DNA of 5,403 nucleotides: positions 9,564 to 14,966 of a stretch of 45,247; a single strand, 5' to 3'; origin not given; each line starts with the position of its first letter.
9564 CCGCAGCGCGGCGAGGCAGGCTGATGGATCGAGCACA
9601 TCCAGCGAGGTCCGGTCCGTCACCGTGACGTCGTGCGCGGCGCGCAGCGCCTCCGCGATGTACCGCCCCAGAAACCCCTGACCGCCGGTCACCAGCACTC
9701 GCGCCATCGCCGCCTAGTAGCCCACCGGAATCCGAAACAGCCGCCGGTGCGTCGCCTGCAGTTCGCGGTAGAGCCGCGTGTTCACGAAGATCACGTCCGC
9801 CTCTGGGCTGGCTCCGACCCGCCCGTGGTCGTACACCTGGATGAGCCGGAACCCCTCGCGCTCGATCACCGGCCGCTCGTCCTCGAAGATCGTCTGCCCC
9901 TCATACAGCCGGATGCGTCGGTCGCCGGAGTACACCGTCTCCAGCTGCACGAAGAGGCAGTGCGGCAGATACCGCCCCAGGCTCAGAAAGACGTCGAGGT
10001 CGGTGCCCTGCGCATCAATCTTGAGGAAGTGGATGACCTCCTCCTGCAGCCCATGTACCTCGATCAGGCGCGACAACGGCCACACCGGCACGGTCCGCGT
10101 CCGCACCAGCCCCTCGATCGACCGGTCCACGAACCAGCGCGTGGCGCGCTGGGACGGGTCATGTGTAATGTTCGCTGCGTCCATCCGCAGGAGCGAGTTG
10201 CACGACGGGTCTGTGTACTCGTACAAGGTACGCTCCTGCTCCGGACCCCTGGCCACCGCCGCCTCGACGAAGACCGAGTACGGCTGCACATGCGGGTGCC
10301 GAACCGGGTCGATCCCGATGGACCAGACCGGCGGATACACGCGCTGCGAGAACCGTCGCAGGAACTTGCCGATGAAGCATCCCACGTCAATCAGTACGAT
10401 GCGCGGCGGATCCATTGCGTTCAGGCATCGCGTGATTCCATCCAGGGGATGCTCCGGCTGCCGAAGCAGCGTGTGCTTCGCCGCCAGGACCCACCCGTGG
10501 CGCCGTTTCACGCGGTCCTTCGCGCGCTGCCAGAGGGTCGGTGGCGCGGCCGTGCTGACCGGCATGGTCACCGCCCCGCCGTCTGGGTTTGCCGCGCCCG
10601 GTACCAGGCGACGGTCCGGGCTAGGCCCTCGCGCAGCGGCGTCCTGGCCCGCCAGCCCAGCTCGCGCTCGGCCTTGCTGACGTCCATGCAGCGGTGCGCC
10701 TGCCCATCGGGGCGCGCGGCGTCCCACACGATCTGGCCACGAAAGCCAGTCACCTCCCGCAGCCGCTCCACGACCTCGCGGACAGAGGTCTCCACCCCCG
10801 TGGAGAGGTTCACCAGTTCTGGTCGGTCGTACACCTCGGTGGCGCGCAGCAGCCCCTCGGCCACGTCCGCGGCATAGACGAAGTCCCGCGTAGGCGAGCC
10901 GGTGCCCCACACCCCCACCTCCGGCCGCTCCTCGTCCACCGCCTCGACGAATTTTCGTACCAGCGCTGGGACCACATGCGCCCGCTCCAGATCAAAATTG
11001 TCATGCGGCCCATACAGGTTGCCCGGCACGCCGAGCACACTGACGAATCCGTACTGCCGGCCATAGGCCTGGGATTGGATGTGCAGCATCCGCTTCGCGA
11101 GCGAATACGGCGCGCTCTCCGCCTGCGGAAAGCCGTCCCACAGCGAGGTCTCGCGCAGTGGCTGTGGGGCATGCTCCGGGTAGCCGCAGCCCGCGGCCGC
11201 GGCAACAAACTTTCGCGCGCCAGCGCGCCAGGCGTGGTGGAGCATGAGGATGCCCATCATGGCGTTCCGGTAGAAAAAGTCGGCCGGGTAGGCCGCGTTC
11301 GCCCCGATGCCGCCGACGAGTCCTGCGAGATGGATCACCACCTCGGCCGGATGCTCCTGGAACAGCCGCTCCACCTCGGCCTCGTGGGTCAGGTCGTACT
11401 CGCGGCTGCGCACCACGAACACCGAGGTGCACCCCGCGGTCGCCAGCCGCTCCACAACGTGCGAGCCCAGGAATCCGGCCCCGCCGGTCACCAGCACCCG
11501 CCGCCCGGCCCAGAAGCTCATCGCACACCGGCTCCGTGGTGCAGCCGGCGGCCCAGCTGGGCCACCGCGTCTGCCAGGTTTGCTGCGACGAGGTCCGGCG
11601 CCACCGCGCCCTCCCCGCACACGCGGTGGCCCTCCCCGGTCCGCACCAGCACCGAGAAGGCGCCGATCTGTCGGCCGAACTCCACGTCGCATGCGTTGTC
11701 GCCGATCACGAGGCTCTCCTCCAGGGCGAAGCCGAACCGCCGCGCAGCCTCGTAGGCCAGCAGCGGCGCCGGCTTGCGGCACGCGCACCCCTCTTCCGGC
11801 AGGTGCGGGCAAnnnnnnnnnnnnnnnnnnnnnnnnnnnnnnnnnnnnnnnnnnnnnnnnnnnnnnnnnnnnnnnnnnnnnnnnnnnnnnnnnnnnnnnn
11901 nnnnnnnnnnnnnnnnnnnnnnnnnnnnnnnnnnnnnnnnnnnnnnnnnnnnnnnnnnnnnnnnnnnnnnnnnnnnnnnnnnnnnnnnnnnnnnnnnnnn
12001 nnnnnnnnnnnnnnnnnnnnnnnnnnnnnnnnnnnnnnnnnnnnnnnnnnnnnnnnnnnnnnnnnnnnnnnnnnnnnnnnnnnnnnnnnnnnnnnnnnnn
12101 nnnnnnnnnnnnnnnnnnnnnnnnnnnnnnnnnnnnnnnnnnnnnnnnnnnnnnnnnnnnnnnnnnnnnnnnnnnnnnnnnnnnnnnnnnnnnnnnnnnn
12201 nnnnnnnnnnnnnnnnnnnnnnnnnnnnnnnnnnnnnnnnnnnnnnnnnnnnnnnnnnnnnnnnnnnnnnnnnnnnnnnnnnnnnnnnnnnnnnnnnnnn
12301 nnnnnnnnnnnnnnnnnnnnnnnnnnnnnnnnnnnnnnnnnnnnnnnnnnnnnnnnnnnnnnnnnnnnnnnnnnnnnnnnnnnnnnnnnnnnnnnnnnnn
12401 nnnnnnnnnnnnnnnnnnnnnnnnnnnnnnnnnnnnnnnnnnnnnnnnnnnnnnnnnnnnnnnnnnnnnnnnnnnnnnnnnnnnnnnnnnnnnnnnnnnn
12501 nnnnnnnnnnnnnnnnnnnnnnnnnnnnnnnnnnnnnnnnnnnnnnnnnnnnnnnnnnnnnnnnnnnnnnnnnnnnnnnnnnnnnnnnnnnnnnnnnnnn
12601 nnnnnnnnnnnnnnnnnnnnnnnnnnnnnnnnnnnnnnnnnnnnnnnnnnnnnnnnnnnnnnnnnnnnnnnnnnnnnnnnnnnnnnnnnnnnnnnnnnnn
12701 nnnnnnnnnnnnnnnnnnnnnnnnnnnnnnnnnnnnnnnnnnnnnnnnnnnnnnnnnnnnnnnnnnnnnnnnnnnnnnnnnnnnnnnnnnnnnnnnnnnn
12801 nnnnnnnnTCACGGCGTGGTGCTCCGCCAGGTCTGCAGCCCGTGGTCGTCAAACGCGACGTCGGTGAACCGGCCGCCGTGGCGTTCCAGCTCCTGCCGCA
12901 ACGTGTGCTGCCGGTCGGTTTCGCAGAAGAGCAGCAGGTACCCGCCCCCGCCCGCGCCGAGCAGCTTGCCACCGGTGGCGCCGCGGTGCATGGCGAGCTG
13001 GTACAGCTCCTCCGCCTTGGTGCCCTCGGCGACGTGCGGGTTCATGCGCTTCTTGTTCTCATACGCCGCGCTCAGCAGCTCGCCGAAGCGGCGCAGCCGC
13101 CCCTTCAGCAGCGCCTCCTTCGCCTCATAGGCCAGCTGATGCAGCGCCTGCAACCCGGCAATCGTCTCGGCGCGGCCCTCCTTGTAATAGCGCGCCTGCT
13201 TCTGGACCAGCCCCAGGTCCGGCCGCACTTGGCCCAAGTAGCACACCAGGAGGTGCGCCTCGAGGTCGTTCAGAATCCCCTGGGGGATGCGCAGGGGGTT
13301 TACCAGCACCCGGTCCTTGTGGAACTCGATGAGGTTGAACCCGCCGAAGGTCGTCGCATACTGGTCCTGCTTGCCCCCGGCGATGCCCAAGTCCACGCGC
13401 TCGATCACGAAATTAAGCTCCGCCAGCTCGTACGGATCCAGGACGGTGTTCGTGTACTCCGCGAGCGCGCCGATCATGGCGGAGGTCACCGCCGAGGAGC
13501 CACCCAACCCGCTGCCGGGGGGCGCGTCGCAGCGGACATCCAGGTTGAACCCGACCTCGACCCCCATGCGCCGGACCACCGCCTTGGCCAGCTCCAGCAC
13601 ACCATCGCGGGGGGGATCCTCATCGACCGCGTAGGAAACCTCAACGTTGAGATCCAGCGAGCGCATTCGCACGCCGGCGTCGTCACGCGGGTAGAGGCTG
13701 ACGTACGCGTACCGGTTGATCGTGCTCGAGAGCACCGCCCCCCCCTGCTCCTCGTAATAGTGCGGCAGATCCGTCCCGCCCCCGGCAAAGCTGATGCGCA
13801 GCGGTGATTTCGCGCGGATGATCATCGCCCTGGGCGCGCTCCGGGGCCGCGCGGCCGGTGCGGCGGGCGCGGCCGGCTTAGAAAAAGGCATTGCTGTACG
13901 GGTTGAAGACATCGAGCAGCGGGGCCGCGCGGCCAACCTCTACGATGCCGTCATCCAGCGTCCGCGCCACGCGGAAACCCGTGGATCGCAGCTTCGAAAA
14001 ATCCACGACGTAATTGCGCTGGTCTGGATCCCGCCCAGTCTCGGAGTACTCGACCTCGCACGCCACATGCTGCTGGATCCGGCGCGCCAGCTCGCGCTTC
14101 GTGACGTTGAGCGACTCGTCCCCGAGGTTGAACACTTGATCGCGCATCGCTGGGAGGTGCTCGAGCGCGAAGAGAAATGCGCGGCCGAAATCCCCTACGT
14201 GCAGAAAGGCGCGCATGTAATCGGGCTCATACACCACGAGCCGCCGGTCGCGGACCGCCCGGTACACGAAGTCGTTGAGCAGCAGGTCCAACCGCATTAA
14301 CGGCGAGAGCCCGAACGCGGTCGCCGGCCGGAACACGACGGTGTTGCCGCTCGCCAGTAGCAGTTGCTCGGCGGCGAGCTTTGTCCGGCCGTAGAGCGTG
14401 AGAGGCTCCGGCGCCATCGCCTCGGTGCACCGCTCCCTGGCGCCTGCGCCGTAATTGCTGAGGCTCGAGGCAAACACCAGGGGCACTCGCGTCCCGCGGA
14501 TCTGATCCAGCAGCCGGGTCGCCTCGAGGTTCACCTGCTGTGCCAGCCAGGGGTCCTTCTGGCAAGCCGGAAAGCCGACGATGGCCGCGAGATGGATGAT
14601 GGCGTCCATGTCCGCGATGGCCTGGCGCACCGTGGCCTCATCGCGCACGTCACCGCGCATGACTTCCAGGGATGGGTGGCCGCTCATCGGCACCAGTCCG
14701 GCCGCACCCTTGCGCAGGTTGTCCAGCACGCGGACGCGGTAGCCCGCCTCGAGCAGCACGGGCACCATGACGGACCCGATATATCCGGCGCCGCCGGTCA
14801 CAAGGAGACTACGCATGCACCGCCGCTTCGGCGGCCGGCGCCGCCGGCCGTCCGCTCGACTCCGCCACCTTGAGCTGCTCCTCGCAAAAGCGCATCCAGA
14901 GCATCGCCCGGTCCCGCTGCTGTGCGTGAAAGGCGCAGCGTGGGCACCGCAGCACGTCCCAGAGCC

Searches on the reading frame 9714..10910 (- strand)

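Call 46: search_protein_families(library=pfam, proteins=[window:9714-10910:-], max_evalue=0.00001)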
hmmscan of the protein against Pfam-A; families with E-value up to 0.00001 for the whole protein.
window:9714-10910:- (398 aa): 1 family
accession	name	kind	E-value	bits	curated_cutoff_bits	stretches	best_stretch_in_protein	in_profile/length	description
PF05050.19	Methyltransf_21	-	5.6e-07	30.3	22.7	1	198-355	27-172/173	Methyltransferase FkbM domain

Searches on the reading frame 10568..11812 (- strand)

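Call 46: search_protein_families(library=pfam, proteins=[window:10568-11812:-], max_evalue=0.00001)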
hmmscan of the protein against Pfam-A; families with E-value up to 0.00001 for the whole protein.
window:10568-11812:- (414 aa): 3 families
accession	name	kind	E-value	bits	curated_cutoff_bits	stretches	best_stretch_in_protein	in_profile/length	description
PF01370.27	Epimerase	-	1.2e-53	182.5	20.9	1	106-335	1-238/240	NAD dependent epimerase/dehydratase family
PF16363.11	GDP_Man_Dehyd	-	6.4e-31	108.5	27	1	138-399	58-331/332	GDP-mannose 4,6 dehydratase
PF04321.23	RmlD_sub_bind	-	3.2e-07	30.1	27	1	105-163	2-59/287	RmlD substrate binding domain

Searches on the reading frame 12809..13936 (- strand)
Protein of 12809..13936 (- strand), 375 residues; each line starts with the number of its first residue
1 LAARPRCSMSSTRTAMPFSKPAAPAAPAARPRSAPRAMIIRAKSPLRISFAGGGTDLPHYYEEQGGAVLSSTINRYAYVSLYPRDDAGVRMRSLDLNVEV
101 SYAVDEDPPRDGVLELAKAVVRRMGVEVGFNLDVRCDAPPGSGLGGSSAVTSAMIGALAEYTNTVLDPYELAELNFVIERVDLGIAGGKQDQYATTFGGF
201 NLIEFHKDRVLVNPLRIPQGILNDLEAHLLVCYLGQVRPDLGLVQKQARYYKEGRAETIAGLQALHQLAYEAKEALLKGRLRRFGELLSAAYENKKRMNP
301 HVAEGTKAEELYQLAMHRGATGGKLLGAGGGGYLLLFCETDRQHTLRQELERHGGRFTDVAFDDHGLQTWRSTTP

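Call 47: search_protein_families(library=pfam, proteins=[window:12809-13936:-], max_evalue=0.00001)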
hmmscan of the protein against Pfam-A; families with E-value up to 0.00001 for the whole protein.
window:12809-13936:- (375 aa): 2 families
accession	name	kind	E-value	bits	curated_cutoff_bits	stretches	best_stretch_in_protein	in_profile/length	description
PF00288.32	GHMP_kinases_N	-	9.9e-18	64.6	22.3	1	114-199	4-87/87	GHMP kinases N terminal domain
PF08544.19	GHMP_kinases_C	-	1.8e-07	31.9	21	1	273-353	2-82/85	GHMP kinases C terminal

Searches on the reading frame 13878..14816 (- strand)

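Call 47: search_protein_families(library=pfam, proteins=[window:13878-14816:-], max_evalue=0.00001)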
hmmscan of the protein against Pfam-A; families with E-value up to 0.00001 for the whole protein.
window:13878-14816:- (312 aa): 8 families
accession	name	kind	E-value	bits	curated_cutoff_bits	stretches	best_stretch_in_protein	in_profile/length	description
PF01370.27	Epimerase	-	2.2e-34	119.3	20.9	1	5-232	2-240/240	NAD dependent epimerase/dehydratase family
PF16363.11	GDP_Man_Dehyd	-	2.1e-23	83.7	27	1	5-277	1-299/332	GDP-mannose 4,6 dehydratase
PF01073.25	3Beta_HSD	-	5.1e-15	55.7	22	1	5-169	1-183/280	3-beta hydroxysteroid dehydrogenase/isomerase family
PF04321.23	RmlD_sub_bind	-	6.9e-15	55.3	27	1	3-170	2-154/287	RmlD substrate binding domain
PF13460.12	NAD_binding_10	-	5e-08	33.4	27.2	1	8-159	1-137/184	NAD(P)H-binding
PF02719.21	Polysacc_synt_2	-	2.1e-07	30.9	20.2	1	4-101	1-109/293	Polysaccharide biosynthesis protein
PF07993.18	NAD_binding_4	-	2.1e-07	30.8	20.1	0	60-169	79-209/258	Male sterility protein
PF05368.20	NmrA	-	2.2e-06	27.9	27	1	4-78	5-78/298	NmrA-like family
